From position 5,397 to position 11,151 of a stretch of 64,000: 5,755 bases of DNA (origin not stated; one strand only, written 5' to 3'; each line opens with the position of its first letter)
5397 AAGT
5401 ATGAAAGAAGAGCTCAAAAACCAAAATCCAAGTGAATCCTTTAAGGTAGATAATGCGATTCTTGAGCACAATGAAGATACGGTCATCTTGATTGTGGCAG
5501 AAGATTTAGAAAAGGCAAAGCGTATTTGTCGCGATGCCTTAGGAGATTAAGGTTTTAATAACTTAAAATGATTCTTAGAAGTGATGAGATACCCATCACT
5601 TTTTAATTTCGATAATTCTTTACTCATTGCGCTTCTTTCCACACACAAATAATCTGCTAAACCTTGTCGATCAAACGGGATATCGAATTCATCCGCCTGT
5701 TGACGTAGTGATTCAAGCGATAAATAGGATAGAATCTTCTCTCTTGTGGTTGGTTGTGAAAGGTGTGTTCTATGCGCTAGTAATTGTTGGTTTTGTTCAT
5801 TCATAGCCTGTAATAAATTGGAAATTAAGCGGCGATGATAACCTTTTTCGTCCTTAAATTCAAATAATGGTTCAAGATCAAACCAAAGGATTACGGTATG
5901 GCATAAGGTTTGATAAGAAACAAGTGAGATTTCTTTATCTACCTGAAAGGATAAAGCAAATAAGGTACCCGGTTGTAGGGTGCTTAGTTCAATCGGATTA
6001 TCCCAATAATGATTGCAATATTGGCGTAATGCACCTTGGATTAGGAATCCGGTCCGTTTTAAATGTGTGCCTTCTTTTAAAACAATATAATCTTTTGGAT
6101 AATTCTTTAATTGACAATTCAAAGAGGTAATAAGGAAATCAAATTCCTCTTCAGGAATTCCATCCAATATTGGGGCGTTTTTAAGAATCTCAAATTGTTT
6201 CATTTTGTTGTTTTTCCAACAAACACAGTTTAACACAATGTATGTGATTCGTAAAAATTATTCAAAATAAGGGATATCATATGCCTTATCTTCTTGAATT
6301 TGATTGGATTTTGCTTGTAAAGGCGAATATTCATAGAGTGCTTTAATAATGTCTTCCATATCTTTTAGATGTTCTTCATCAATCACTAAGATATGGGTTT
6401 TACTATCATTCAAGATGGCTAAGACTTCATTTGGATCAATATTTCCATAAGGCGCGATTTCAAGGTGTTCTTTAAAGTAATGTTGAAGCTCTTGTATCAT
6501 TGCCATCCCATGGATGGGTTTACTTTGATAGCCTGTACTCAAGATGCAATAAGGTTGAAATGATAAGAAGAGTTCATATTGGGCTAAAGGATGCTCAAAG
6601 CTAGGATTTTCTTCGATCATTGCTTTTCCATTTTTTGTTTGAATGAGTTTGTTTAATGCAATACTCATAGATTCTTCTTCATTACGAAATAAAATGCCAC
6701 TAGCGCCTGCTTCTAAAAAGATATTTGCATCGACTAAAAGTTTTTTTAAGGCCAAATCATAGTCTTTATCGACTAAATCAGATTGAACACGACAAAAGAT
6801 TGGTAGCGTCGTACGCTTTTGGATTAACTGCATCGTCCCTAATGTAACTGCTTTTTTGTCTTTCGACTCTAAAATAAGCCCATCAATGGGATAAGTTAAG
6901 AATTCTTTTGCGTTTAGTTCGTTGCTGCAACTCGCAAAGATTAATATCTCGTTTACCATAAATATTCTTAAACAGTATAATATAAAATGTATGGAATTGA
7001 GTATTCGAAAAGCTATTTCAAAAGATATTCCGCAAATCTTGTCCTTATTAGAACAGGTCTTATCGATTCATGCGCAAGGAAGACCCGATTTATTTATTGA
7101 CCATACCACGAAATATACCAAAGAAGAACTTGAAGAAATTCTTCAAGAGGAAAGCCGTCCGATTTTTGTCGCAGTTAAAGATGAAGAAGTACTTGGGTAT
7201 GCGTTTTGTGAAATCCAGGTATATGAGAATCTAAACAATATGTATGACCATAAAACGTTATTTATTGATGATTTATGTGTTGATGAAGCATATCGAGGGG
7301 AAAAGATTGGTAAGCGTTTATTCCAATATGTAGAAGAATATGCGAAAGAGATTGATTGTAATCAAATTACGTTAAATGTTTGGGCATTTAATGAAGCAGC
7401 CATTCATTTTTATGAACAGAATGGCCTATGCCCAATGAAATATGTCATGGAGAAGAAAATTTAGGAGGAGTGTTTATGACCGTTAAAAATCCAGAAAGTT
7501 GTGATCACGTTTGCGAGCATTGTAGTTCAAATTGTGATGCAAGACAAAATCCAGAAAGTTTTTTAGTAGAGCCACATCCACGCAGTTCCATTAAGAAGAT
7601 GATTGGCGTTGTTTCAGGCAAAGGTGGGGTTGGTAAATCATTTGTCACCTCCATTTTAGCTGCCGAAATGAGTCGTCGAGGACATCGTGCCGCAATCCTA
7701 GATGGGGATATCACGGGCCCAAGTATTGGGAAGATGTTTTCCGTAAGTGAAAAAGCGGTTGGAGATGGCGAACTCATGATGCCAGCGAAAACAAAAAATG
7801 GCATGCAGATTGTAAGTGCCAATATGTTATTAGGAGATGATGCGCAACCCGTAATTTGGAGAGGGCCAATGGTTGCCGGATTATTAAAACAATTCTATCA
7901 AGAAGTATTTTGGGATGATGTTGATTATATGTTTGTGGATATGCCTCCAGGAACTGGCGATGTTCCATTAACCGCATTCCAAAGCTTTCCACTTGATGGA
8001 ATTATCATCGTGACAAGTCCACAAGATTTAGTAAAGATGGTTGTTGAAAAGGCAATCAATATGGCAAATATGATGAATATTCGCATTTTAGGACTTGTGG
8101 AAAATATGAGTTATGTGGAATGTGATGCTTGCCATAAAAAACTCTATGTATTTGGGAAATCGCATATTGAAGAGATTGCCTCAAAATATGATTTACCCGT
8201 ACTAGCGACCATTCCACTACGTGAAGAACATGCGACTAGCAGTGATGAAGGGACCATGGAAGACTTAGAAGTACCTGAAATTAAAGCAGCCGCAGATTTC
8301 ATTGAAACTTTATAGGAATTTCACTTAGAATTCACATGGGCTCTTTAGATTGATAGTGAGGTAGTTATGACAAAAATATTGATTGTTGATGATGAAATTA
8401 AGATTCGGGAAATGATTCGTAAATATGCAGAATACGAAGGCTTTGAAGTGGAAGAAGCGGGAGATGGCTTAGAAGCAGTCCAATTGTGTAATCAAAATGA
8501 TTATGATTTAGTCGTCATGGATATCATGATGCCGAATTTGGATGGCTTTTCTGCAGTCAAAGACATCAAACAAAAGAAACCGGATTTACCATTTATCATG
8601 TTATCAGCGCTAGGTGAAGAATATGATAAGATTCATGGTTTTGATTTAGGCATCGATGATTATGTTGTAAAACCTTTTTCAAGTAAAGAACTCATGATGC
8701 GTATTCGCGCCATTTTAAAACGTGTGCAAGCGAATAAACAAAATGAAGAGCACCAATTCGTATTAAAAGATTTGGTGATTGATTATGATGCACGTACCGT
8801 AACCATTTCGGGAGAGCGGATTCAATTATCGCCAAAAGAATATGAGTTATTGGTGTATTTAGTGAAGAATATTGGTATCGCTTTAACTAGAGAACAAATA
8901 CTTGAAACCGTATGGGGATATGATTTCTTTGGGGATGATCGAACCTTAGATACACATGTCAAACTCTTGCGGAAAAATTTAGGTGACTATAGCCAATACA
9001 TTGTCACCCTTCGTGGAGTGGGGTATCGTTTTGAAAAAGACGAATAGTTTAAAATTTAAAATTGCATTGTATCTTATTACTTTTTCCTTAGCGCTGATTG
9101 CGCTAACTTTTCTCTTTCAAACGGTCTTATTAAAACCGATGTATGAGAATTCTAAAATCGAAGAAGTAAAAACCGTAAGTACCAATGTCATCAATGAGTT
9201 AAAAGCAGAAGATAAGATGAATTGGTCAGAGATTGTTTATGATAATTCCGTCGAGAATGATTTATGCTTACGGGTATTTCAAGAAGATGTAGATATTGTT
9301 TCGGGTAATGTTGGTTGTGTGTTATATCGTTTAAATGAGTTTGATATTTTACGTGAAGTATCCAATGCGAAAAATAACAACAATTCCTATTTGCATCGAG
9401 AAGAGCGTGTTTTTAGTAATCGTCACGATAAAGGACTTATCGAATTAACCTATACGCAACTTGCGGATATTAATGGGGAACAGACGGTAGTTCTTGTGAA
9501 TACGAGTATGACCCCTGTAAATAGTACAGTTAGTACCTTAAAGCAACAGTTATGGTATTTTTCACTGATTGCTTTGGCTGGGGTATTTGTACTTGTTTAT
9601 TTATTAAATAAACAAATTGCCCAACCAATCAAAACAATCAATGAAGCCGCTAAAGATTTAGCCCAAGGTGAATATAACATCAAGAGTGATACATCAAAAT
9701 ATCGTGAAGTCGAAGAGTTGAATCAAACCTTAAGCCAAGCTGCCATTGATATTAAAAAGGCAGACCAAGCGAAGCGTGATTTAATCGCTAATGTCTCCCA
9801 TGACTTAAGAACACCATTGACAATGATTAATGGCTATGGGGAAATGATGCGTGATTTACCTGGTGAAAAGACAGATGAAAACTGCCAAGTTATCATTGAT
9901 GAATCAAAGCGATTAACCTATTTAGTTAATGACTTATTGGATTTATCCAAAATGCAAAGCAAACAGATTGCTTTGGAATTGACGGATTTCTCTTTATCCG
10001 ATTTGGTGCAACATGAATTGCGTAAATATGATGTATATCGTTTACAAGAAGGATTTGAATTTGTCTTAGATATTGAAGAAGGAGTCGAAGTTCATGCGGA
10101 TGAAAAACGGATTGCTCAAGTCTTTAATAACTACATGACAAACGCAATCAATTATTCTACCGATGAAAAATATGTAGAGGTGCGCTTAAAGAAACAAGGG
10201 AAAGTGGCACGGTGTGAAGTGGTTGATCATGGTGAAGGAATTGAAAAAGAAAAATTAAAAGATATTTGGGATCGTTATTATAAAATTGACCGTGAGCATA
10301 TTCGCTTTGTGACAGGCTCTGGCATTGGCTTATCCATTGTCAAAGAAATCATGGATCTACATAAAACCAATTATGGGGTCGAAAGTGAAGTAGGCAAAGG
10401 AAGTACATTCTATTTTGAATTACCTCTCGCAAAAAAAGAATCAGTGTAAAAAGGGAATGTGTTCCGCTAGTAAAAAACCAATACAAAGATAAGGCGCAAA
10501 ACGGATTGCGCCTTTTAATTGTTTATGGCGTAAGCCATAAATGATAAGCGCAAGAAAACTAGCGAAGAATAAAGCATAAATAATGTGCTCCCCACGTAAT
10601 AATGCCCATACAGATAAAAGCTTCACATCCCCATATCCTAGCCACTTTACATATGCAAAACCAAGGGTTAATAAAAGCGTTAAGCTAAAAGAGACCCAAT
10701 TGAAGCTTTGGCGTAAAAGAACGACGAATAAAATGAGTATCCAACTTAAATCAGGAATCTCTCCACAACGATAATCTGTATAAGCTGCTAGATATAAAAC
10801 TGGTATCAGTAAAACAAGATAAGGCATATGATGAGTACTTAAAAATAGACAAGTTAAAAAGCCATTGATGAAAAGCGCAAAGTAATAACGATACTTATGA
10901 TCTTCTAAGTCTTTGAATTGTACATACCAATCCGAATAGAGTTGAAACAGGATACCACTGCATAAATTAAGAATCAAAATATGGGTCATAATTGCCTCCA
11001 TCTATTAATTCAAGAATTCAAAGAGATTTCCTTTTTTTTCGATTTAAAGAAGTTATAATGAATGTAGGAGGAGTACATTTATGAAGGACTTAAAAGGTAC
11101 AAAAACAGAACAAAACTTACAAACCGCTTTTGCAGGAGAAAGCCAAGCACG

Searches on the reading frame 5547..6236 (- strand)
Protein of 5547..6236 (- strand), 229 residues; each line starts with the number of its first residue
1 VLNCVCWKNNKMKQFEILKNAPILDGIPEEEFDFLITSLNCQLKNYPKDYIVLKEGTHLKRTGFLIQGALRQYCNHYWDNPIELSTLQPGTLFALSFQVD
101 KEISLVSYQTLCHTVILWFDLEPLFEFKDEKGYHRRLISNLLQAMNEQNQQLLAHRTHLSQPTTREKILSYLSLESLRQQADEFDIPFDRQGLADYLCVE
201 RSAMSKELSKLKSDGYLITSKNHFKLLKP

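Call 67: search_protein_families(library=pfam, proteins=[window:5547-6236:-], max_evalue=0.00001)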
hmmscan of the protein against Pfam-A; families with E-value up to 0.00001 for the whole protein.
window:5547-6236:- (229 aa): 1 family
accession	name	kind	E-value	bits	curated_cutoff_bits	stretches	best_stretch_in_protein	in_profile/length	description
PF13545.12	HTH_Crp_2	-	5.1e-07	30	27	1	168-227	3-62/70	Crp-like helix-turn-helix domain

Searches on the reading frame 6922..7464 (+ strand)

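Call 67: search_protein_families(library=pfam, proteins=[window:6922-7464:+], max_evalue=0.00001)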
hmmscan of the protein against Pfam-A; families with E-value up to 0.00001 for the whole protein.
window:6922-7464:+ (180 aa): 4 families
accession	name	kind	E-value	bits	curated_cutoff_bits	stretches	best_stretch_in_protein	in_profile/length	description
PF00583.31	Acetyltransf_1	-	3.6e-20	72.8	20.7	1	61-168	16-115/116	Acetyltransferase (GNAT) family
PF13508.13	Acetyltransf_7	-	9e-14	52.1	27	1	80-168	4-81/84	Acetyltransferase (GNAT) domain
PF13673.13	Acetyltransf_10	-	1.5e-11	44.8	23.6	1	64-168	15-106/128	Acetyltransferase (GNAT) domain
PF13420.13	Acetyltransf_4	-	6.9e-06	26.6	24.3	1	29-168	2-133/155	Acetyltransferase (GNAT) domain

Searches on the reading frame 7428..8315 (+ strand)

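Call 67: search_protein_families(library=pfam, proteins=[window:7428-8315:+], max_evalue=0.00001)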
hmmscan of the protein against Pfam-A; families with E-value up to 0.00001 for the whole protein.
window:7428-8315:+ (295 aa): 3 families
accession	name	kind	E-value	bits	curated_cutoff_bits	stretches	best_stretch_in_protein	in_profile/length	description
PF10609.15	ParA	-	2.4e-84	283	27.1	1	55-288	2-235/246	NUBPL iron-transfer P-loop NTPase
PF01656.29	CbiA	-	7.6e-10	39.3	25.4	1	59-275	1-122/125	CobQ/CobB/MinD/ParA nucleotide binding domain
PF13614.12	AAA_31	-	8.8e-07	29.5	27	0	57-204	2-155/177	AAA domain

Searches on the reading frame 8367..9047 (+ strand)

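Call 67: search_protein_families(library=pfam, proteins=[window:8367-9047:+], max_evalue=0.00001)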
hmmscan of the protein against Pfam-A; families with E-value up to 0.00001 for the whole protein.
window:8367-9047:+ (226 aa): 2 families
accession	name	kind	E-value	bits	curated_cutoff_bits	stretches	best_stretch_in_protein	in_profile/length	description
PF00072.30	Response_reg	-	1.1e-31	109.7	30.2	1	4-113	1-110/111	Response regulator receiver domain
PF00486.34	Trans_reg_C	-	1.1e-26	93.1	26.2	1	149-222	1-77/77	Transcriptional regulatory protein, C terminal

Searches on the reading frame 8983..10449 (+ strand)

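Call 68: search_protein_families(library=pfam, proteins=[window:8983-10449:+], max_evalue=0.00001)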
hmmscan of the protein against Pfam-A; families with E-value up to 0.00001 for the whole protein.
window:8983-10449:+ (488 aa): 2 families
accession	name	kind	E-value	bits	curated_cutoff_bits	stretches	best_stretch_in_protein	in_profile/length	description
PF02518.31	HATPase_c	-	9.2e-23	81.2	26.4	1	373-483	2-110/111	Histidine kinase-, DNA gyrase B-, and HSP90-like ATPase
PF00512.31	HisKA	-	1.8e-18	66.7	26.9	1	263-326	1-65/66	His Kinase A (phospho-acceptor) domain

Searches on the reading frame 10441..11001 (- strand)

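Call 68: search_protein_families(library=pfam, proteins=[window:10441-11001:-], max_evalue=0.00001)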
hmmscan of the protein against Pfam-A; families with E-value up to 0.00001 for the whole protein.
window:10441-11001:- (186 aa): 1 family
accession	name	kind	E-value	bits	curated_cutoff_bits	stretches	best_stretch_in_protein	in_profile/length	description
PF01478.23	Peptidase_A24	-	3.7e-08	34.2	26.5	1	64-154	2-102/104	Type IV leader peptidase family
